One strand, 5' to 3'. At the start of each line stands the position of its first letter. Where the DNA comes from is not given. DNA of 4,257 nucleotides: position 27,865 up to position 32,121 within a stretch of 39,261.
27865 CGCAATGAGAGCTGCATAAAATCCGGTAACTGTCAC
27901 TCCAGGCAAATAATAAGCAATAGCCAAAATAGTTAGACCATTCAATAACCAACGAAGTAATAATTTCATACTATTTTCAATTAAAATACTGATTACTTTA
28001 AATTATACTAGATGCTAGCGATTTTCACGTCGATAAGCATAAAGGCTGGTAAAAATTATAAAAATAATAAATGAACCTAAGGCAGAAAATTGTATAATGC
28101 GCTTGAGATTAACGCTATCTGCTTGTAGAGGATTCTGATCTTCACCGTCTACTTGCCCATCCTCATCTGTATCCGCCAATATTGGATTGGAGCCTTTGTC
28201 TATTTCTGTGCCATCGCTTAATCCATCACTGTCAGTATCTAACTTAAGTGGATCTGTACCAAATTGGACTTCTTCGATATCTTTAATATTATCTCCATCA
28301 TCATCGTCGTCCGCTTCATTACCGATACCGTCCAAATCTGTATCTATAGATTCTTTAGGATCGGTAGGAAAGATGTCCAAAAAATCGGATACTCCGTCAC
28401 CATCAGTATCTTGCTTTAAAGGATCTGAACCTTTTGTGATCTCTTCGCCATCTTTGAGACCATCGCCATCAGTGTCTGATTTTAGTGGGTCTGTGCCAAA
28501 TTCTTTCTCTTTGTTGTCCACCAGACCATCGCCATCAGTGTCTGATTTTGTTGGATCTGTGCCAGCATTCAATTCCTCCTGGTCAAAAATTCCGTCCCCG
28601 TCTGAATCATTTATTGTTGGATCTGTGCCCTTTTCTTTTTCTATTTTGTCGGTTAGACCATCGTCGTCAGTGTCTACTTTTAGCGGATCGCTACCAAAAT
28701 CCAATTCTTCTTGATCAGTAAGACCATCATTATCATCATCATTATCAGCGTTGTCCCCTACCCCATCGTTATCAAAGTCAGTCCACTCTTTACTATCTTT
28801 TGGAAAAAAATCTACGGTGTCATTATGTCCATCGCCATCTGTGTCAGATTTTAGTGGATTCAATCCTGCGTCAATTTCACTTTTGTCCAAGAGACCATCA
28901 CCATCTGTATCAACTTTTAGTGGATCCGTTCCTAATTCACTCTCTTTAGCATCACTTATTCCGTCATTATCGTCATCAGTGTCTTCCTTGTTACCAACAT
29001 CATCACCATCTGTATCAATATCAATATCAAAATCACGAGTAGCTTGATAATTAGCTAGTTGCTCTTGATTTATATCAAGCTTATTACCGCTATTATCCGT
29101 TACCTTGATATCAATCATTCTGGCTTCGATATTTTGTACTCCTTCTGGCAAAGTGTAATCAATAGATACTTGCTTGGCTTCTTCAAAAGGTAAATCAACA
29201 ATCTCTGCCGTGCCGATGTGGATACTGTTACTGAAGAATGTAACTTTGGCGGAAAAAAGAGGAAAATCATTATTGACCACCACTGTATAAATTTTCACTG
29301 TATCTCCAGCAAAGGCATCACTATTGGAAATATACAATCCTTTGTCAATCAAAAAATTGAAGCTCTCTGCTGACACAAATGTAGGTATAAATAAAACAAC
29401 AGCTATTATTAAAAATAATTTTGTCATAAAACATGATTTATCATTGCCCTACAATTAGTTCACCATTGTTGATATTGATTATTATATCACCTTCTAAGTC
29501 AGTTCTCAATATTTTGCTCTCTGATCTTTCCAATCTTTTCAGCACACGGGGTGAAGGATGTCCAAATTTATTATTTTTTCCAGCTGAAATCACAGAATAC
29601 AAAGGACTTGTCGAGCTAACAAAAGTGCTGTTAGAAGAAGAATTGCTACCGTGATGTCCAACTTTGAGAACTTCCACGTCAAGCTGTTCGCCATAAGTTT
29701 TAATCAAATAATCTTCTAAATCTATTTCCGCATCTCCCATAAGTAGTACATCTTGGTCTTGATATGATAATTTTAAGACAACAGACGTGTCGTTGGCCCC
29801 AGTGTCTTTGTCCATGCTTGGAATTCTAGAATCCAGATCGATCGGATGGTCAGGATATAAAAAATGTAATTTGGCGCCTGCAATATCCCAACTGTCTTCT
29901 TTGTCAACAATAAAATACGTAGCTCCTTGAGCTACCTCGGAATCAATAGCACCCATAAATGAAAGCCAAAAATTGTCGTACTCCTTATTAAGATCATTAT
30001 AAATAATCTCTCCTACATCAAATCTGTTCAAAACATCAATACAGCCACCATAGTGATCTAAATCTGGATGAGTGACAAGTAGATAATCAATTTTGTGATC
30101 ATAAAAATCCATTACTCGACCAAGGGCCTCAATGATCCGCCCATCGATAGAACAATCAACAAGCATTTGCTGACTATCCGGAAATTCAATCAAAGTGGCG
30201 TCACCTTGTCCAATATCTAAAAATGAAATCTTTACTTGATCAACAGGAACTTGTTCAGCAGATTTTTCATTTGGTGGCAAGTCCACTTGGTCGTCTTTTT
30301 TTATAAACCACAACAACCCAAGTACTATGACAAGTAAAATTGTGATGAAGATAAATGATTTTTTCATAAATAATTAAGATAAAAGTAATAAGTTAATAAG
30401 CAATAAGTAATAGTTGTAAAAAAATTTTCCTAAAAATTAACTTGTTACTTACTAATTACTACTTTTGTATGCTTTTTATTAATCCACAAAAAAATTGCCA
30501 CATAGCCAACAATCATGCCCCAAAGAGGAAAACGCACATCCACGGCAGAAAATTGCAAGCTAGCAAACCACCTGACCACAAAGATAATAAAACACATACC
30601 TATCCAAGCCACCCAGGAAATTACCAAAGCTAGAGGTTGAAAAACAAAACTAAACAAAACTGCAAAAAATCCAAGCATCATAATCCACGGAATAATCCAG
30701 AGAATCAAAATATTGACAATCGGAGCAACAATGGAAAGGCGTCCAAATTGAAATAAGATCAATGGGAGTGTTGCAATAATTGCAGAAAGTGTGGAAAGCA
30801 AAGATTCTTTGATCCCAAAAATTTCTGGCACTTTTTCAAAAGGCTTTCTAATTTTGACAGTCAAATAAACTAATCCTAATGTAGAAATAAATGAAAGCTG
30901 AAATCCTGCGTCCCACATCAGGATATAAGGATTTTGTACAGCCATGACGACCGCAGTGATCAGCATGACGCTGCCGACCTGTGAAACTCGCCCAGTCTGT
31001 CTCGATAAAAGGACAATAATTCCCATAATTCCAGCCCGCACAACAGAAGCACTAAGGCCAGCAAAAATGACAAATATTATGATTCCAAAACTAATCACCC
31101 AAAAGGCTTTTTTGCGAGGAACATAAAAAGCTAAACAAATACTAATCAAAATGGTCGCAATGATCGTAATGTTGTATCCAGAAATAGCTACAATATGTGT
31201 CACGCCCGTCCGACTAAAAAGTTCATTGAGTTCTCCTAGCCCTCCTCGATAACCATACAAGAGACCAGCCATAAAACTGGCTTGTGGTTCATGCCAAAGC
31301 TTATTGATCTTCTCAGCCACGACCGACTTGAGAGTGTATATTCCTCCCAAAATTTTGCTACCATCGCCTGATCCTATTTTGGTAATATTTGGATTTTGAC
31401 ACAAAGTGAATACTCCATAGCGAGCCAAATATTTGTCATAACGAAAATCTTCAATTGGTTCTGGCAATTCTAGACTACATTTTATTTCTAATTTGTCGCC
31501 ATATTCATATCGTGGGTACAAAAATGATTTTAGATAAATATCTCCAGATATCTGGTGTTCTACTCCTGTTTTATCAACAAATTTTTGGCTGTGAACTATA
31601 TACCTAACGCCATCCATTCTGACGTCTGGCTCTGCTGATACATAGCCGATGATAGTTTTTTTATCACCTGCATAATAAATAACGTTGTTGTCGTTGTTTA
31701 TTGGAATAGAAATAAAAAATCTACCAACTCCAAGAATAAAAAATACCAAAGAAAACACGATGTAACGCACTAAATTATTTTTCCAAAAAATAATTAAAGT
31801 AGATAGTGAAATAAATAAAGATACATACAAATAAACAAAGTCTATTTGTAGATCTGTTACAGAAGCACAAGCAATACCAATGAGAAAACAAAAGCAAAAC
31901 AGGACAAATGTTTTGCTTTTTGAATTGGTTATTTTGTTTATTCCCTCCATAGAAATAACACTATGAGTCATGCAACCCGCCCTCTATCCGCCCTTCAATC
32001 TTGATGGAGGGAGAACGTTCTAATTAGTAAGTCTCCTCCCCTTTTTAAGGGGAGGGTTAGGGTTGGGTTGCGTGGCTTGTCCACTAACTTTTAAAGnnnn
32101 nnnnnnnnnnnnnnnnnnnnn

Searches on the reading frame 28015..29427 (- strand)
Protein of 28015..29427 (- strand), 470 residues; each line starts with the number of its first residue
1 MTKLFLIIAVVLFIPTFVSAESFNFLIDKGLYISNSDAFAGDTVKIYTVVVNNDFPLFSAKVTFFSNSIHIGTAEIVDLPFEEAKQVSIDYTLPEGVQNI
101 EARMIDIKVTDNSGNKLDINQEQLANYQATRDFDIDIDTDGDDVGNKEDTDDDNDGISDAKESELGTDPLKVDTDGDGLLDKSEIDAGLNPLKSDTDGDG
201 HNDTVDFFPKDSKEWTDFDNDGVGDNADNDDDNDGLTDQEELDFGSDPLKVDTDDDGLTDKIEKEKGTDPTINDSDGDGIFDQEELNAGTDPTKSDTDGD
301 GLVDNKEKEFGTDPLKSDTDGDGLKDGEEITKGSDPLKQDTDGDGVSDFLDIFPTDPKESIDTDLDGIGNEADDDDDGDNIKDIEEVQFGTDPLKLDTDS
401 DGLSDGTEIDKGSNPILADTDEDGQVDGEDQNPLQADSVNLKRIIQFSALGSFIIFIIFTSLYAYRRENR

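Call 26: search_protein_families(library=ncbifam, proteins=[window:28015-29427:-])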
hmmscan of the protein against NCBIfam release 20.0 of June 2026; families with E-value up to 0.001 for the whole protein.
window:28015-29427:- (470 aa): 3 families
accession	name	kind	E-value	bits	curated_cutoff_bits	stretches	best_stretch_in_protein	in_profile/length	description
NF033765.2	gliding_CglD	equivalog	1.9e-23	82.2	400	3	267-329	170-240/1124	adventurous gliding motility lipoprotein CglD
NF047639.1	throspo3_MtsD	equivalog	8.1e-12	44.1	800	2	296-341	482-532/651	cell-cell cohesion protein MtsD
NF047638.1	throspo3_MtsC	equivalog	3.1e-05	23.1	350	1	317-439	65-181/428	cell-cell cohesion MYXO-CTERM protein MtsC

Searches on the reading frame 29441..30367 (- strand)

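Call 26: search_protein_families(library=ncbifam, proteins=[window:29441-30367:-])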
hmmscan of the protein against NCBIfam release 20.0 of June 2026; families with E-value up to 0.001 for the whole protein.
window:29441-30367:- (308 aa): 5 families
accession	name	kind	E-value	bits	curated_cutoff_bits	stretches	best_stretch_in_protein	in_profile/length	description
TIGR00361.1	ComEC_Rec2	equivalog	9.7e-33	113.2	190.05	1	45-293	441-663/663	DNA internalization-related competence protein ComEC/Rec2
NF008580.0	PRK11539.1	equivalog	3.5e-20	72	969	1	182-301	611-730/758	ComEC family protein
NF049846.1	blaAHM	exception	1.1e-19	70.4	590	1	42-307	60-303/304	AHM family subclass B3-like metallo-beta-lactamase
NF041809.1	Avs1a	equivalog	1.5e-13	50.2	420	2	188-288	248-350/387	AVAST type 1 anti-phage system MBL fold metallo-hydrolase Avs1a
NF058524.1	6A-MBL_enzyme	equivalog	4.5e-09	35.9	220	0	51-114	3-78/346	anti-phage 6A-MBL system MBL-fold protein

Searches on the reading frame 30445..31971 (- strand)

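Call 26: search_protein_families(library=ncbifam, proteins=[window:30445-31971:-])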
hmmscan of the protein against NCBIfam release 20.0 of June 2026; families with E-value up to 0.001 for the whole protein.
window:30445-31971:- (508 aa): 3 families
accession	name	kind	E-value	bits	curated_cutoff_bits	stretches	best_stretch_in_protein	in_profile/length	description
TIGR00360.1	ComEC_N-term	subfamily_domain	2e-18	67.2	36.5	1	257-429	1-166/171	ComEC/Rec2-related protein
TIGR00361.1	ComEC_Rec2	equivalog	6e-12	44.5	190.05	1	232-477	131-370/663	DNA internalization-related competence protein ComEC/Rec2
NF045979.1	ComEC_MAG0480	equivalog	6.7e-06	25.1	150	1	18-452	21-415/461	MAG0480 family ComEC-like protein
